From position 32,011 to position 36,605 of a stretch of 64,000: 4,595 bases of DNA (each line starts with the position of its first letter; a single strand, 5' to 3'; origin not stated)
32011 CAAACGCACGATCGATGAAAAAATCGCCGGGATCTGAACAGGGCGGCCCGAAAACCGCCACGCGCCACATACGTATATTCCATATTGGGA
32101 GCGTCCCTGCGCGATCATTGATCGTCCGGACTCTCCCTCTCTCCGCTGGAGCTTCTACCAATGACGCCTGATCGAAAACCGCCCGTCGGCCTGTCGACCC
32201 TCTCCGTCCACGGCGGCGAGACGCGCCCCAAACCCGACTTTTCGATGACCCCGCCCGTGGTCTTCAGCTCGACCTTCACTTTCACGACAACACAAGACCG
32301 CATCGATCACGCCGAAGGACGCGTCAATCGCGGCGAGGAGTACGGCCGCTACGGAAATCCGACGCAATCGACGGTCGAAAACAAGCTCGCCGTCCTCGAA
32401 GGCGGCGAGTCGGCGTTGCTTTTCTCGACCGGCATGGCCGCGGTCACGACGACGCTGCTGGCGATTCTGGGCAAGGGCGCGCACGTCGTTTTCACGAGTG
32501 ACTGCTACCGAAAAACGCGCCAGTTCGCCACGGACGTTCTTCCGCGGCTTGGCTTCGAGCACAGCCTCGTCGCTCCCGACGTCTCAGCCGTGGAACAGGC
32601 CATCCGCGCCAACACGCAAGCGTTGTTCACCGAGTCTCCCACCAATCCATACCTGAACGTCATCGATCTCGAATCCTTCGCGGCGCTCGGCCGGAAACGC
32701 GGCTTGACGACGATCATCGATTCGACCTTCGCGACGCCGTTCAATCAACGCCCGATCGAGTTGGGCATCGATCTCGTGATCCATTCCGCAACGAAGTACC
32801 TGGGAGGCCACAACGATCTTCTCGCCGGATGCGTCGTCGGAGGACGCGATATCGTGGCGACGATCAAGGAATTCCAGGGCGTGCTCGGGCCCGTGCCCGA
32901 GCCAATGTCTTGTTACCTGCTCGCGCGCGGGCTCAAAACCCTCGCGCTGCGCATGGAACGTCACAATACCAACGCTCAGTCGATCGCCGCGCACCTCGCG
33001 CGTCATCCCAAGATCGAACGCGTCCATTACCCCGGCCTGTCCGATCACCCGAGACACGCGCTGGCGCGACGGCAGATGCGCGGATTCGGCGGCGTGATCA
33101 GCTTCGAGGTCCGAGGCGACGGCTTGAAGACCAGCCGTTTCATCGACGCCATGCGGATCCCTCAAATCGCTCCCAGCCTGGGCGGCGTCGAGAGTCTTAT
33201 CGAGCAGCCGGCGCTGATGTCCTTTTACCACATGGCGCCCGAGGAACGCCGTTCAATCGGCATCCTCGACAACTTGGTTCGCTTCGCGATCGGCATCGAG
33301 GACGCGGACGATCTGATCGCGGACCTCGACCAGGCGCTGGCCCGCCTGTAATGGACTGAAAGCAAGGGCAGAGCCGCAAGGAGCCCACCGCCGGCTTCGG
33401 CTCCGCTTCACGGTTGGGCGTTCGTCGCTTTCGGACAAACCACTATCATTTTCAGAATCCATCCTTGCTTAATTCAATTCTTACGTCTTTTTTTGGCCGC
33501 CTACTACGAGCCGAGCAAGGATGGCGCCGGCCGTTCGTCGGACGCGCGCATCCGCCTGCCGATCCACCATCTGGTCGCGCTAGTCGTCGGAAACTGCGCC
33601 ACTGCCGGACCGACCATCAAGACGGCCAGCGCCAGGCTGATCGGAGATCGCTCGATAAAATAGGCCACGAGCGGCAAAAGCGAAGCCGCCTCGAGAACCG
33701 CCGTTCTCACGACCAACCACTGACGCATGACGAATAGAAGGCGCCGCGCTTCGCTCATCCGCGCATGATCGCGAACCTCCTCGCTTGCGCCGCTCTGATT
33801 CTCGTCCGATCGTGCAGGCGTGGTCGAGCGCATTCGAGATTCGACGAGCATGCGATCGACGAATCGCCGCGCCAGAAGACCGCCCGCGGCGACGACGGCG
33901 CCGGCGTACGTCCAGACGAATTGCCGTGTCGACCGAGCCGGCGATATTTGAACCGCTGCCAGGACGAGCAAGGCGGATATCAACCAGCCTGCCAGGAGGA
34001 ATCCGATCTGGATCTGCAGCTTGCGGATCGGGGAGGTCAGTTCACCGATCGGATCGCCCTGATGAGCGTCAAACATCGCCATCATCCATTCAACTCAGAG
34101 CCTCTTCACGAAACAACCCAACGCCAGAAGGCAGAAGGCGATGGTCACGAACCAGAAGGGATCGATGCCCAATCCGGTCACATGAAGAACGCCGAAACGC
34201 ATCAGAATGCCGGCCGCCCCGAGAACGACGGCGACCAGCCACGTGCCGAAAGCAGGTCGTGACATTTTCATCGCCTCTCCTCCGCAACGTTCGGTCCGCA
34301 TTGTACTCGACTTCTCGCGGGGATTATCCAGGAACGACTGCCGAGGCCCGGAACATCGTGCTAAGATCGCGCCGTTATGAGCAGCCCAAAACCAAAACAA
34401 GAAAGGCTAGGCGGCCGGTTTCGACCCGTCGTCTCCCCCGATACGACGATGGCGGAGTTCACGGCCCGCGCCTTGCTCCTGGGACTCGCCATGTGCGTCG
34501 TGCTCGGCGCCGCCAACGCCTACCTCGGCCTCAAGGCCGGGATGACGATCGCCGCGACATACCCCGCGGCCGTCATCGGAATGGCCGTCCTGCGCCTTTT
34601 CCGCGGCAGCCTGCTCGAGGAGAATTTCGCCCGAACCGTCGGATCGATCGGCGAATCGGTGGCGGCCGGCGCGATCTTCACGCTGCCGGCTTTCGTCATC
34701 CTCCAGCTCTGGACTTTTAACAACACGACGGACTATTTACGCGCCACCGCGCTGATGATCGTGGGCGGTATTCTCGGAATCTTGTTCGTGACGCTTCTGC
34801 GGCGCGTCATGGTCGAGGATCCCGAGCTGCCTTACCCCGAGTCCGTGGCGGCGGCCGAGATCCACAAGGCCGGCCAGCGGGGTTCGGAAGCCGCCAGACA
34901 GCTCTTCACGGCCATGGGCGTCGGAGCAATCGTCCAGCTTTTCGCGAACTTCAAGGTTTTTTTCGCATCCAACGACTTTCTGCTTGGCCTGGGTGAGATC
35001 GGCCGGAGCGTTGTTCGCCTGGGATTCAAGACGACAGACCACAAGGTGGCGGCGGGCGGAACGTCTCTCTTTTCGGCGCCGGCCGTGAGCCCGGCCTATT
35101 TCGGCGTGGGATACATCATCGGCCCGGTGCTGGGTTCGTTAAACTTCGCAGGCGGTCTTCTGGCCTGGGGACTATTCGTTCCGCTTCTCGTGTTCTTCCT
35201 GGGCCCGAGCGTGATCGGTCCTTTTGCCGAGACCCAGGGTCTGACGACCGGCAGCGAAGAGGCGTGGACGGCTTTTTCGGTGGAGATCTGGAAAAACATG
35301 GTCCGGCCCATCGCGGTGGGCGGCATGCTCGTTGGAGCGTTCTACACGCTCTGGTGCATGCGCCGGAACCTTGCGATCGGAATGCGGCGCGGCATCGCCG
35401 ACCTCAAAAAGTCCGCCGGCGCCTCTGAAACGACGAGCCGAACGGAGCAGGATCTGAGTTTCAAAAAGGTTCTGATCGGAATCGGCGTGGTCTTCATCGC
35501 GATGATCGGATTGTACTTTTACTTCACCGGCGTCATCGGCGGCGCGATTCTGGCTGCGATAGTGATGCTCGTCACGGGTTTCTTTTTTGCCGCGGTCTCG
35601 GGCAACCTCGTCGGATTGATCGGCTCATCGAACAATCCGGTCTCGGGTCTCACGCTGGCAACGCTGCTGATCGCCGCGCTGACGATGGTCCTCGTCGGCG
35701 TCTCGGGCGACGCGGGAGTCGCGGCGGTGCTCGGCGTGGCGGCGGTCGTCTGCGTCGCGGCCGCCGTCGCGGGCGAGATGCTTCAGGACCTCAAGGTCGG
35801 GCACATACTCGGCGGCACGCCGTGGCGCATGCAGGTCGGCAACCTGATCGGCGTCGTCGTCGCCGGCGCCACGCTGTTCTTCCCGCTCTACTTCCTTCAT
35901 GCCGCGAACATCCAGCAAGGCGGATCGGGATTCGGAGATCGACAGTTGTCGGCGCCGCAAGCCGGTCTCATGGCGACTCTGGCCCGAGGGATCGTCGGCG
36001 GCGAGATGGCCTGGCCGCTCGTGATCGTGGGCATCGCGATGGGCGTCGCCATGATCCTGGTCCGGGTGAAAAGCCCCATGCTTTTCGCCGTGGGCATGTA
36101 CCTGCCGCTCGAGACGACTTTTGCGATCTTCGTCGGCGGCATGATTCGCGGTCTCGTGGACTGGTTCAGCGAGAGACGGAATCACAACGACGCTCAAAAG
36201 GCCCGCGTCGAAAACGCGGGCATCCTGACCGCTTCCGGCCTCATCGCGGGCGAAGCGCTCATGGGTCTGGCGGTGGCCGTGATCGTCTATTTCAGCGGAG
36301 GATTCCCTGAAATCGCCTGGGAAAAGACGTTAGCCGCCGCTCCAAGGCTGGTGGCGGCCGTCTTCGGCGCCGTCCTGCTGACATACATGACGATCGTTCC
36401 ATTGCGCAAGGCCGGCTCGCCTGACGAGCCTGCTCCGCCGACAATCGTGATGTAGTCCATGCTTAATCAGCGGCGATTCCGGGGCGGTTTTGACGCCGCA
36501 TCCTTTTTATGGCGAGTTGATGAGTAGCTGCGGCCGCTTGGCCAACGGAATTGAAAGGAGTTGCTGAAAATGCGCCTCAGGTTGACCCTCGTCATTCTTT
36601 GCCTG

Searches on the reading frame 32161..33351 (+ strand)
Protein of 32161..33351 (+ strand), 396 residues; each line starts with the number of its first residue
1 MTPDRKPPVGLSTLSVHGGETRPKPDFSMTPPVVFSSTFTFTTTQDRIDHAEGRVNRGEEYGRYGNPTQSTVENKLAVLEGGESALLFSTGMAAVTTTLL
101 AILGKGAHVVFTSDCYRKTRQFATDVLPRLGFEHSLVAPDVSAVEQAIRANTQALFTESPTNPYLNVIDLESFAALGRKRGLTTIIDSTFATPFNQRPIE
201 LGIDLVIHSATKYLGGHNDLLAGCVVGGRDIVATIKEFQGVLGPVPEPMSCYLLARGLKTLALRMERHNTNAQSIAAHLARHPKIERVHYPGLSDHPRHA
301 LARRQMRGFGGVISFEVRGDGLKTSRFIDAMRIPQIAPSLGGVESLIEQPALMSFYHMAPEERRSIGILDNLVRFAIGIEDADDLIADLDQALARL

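Call 38: search_protein_families(library=pfam, proteins=[window:32161-33351:+], max_evalue=0.00001)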
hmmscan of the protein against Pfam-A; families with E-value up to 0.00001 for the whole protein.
window:32161-33351:+ (396 aa): 1 family
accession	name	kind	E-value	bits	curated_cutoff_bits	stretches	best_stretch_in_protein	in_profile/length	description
PF01053.26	Cys_Met_Meta_PP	-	1.6e-133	445.4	27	1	12-393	1-380/381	Cys/Met metabolism PLP-dependent enzyme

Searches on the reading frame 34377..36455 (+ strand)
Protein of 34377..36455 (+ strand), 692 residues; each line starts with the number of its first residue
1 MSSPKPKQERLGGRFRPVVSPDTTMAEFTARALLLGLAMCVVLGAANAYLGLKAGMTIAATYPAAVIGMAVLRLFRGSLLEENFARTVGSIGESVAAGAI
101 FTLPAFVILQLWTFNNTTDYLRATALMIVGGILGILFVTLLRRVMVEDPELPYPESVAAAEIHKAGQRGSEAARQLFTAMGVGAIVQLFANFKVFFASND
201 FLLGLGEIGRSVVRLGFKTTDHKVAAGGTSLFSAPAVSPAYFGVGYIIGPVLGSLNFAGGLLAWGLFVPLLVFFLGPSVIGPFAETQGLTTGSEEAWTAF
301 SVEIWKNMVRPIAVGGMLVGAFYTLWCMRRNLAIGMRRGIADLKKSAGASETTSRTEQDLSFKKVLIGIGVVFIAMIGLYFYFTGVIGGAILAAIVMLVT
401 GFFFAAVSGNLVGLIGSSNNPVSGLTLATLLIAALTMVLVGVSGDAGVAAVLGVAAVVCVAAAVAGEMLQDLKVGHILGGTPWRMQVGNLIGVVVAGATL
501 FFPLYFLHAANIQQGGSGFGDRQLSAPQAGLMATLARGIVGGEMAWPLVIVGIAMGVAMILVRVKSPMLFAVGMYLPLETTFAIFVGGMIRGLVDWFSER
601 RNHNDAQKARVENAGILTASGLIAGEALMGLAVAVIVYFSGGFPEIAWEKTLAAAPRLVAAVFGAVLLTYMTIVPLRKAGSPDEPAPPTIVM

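Call 38: search_protein_families(library=pfam, proteins=[window:34377-36455:+], max_evalue=0.00001)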
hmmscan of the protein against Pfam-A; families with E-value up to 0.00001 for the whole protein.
window:34377-36455:+ (692 aa): 1 family
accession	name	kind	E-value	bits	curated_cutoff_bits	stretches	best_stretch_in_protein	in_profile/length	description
PF03169.20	OPT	-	1e-86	292.4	25.8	1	27-637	1-623/623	OPT oligopeptide transporter protein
